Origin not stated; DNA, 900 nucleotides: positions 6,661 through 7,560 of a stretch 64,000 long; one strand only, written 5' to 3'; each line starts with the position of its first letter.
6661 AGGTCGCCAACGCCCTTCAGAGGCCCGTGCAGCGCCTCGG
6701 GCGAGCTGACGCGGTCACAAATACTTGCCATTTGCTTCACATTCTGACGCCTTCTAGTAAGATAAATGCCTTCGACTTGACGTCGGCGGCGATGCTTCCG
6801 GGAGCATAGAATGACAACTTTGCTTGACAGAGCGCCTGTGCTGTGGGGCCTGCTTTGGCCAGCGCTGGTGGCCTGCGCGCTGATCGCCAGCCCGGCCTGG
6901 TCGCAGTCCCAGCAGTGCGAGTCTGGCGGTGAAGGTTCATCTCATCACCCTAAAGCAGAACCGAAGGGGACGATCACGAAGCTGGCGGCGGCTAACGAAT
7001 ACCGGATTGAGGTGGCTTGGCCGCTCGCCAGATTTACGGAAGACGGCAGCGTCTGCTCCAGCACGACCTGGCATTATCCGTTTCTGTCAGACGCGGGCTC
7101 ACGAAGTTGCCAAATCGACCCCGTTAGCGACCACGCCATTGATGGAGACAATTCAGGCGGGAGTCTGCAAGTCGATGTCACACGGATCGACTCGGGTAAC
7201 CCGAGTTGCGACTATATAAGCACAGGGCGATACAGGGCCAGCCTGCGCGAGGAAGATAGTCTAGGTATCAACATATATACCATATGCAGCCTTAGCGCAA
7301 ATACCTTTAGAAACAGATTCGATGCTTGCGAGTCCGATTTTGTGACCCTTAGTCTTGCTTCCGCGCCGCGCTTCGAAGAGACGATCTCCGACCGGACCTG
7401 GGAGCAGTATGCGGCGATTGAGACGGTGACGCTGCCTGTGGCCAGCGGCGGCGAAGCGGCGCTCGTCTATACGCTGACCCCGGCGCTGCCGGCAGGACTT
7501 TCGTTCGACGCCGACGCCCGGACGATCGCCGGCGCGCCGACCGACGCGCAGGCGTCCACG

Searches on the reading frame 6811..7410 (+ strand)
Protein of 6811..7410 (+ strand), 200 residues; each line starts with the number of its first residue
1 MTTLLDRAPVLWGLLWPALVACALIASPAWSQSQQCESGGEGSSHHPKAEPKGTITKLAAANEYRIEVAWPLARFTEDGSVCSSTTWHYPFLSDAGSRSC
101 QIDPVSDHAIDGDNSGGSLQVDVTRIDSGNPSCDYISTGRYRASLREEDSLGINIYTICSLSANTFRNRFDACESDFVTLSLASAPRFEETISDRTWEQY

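Call 79: find_homologous_proteins(query=window:6811-7410:+, max_evalue=0.001)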
Query window:6811-7410:+: 93 candidates shared short words with the query, none scored E <= 0.001.

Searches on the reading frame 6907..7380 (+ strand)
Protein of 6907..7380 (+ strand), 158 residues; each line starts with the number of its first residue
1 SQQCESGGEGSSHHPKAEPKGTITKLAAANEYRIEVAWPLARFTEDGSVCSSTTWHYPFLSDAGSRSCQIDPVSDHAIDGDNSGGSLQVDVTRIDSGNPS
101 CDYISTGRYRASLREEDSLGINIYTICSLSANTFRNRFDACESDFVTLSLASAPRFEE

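Call 93: predict_structure(alignment_id=A8)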
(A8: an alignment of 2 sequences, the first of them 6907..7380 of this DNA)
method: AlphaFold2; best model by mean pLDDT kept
length: 158 residues; sequences in the alignment: 2
mean_pLDDT: 47.0   pTM: 0.46
mean pLDDT of the five models: 47.0, 37.6, 36.6, 36.5, 33.8
residues with pLDDT >= 90: 0; 70-90: 0; 50-70: 68; < 50: 90
segments of 3 or more residues with pLDDT < 50: 1-18, 39-66, 74-83, 105-108, 126-145, 152-158
pLDDT, mean of each block of 10 residues (from residue 1): 26 43 63 59 44 41 44 41 52 56 50 56 47 41 48 36
secondary structure, 60 per line:
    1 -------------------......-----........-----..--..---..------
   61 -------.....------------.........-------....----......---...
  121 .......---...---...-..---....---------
elements in order: E20-25 E31-38 E68-72 E85-93 E101-104 E109-114 E118-127 E146-149
